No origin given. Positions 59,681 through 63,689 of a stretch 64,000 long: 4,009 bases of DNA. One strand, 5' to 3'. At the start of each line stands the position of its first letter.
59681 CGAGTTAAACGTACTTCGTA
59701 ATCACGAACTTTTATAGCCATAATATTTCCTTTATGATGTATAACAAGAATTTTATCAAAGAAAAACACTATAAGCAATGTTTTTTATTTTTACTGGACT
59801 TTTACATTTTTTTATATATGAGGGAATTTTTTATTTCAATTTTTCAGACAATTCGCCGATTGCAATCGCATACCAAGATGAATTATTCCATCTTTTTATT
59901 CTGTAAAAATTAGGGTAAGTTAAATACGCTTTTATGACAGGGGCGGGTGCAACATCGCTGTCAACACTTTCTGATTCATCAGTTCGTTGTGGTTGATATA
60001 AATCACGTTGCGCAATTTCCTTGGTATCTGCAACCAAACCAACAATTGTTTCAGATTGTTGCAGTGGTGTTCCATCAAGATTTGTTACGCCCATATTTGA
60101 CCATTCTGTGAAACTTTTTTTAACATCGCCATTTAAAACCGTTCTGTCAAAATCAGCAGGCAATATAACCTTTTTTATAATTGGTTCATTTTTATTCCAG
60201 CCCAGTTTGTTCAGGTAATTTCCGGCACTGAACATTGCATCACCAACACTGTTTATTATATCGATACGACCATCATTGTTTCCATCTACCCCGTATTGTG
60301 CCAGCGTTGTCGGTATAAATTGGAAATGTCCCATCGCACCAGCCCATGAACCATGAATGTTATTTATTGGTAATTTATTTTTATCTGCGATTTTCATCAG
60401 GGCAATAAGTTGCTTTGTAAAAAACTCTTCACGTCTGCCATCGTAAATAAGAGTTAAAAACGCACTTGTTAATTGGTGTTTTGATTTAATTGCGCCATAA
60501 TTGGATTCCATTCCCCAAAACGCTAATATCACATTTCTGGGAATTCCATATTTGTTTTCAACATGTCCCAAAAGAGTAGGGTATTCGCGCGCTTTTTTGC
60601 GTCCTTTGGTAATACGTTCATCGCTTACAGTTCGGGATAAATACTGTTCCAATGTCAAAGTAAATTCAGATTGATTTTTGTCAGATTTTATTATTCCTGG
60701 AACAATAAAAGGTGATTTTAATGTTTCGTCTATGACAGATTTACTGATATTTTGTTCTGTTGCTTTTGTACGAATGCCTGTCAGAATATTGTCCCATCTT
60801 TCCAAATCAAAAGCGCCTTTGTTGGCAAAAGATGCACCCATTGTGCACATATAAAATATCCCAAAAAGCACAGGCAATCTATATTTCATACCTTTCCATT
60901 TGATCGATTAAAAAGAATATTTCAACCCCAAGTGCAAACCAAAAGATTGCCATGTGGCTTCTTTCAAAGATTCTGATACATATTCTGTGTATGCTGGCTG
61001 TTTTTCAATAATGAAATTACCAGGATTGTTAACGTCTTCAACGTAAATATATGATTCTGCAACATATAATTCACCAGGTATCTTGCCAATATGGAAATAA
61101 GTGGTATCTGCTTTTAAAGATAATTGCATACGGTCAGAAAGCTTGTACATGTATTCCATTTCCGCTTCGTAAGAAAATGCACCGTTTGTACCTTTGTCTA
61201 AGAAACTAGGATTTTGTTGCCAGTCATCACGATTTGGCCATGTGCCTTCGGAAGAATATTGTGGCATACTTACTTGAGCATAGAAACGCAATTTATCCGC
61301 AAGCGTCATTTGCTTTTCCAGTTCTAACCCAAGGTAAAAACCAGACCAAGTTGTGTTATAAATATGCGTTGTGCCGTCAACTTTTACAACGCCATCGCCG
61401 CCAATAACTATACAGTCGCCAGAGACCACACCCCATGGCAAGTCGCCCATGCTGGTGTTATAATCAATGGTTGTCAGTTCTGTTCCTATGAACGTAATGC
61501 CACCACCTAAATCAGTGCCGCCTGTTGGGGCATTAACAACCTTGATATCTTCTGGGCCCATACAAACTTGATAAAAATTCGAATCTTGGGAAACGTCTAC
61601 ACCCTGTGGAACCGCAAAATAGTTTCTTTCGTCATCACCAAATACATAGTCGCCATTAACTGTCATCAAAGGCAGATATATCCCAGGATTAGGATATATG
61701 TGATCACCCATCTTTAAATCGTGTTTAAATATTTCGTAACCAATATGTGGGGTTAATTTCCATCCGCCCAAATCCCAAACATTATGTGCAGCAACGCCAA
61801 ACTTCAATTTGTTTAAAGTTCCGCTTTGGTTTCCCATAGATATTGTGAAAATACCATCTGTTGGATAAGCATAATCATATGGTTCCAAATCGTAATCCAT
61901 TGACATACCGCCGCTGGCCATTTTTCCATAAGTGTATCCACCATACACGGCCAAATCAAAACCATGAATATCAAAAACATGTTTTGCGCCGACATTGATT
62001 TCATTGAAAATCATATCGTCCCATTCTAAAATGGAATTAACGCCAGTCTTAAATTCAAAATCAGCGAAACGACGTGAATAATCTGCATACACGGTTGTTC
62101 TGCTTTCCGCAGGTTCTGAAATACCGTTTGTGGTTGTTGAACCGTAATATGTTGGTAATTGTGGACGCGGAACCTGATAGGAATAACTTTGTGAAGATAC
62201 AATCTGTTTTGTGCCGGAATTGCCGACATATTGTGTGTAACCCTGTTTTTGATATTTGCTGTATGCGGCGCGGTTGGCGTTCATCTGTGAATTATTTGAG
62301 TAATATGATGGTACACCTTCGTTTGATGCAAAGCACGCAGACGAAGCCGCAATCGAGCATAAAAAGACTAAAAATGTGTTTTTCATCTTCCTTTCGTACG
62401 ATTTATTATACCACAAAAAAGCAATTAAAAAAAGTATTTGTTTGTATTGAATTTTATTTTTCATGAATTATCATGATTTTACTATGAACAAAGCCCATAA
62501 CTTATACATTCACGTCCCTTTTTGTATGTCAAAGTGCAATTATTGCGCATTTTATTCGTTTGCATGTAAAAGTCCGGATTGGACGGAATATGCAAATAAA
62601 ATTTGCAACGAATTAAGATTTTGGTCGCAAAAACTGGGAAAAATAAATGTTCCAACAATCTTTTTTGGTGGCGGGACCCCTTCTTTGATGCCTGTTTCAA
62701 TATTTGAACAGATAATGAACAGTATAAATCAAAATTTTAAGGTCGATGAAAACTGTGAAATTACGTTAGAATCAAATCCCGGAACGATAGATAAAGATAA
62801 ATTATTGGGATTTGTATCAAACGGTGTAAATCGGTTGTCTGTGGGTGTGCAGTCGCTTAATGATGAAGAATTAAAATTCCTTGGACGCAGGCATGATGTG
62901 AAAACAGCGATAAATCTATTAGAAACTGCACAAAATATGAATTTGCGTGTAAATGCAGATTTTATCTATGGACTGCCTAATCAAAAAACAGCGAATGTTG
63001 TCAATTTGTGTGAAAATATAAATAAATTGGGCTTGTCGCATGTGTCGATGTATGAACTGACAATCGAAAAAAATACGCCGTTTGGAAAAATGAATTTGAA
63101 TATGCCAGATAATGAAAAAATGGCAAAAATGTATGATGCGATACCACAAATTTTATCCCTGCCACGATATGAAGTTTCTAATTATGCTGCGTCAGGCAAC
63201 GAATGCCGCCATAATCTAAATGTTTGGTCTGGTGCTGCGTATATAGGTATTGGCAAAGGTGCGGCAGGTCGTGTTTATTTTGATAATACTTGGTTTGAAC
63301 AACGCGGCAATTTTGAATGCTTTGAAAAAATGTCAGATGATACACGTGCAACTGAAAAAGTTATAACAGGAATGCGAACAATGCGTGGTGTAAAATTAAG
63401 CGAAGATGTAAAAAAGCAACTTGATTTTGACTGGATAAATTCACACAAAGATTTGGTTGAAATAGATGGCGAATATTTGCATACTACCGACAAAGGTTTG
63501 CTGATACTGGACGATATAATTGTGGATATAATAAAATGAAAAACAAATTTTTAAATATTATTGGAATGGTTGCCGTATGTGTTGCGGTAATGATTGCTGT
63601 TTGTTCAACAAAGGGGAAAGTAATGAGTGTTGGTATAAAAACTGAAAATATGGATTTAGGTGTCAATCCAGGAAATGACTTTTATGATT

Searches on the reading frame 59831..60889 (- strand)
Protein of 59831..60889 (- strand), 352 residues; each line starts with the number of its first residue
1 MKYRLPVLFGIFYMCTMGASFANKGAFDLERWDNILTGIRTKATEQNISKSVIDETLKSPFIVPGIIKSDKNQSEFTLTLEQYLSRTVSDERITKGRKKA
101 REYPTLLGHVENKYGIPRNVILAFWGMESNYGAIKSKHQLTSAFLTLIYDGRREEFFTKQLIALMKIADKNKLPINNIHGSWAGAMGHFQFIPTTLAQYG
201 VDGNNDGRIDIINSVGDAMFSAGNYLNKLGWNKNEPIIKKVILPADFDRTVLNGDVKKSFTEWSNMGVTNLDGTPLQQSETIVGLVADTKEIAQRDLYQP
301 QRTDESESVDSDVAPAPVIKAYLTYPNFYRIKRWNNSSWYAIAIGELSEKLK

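Call 8: search_protein_families(library=pfam, proteins=[window:59831-60889:-], max_evalue=0.001)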
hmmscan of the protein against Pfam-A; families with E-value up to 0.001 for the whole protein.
window:59831-60889:- (352 aa): 1 family
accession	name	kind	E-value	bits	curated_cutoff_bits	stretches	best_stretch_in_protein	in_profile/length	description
PF13406.11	SLT_2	-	1.8e-88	297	24.3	1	35-349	5-292/292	Transglycosylase SLT domain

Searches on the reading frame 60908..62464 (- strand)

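Call 8: search_protein_families(library=pfam, proteins=[window:60908-62464:-], max_evalue=0.001)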
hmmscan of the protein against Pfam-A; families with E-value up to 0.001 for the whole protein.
window:60908-62464:- (518 aa): 1 family
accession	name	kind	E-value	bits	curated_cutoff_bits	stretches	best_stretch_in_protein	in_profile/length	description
PF17251.8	Pom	-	1.4e-08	34.9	22.4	1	141-518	26-285/285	Protochlamydia outer membrane protein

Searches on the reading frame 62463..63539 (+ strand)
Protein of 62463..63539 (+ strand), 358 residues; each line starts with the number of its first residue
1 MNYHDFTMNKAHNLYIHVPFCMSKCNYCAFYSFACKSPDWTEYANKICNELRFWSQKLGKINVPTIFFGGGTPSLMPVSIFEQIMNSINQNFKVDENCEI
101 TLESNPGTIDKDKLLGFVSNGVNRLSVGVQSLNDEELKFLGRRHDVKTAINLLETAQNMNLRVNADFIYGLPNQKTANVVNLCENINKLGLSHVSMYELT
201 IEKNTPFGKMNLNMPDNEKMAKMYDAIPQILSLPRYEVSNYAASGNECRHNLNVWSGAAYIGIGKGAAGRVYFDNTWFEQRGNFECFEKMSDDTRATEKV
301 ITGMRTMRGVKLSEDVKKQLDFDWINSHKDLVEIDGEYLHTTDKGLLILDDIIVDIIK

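Call 8: search_protein_families(library=pfam, proteins=[window:62463-63539:+], max_evalue=0.001)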
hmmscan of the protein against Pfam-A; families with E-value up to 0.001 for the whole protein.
window:62463-63539:+ (358 aa): 1 family
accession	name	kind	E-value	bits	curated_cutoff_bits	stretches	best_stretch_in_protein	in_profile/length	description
PF04055.27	Radical_SAM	-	7.5e-24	85.2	29.5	1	15-182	1-162/166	Radical SAM superfamily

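Call 28: find_encoding_contigs(protein=window:62463-63539:+, flank=10000, max_places=2)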
Protein window:62463-63539:+ (358 aa): 4 contigs read that carry it; 2 places shown.
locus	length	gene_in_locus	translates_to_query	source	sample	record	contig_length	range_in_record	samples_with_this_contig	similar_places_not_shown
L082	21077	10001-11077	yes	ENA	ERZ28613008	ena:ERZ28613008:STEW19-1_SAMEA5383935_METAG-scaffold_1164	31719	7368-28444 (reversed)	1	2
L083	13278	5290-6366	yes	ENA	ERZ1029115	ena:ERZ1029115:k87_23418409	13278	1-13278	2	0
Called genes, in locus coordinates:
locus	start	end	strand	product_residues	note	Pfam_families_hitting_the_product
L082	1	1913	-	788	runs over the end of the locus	-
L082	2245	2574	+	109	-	-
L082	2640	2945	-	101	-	PF14542:Acetyltransf_CG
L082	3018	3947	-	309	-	PF00056:Ldh_1_N, PF03807:F420_oxidored, PF02866:Ldh_1_C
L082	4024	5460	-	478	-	PF00587:tRNA-synt_2b, PF03129:HGTP_anticodon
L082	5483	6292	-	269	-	PF01553:Acyltransferase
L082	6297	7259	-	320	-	PF13444:Acetyltransf_5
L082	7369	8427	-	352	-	PF13406:SLT_2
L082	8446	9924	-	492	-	PF17251:Pom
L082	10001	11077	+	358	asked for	PF04055:Radical_SAM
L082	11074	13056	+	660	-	PF05649:Peptidase_M13_N, PF01431:Peptidase_M13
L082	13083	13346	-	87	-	-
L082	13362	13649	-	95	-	PF00216:Bac_DNA_binding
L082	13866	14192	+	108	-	-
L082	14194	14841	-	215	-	-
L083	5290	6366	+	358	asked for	PF04055:Radical_SAM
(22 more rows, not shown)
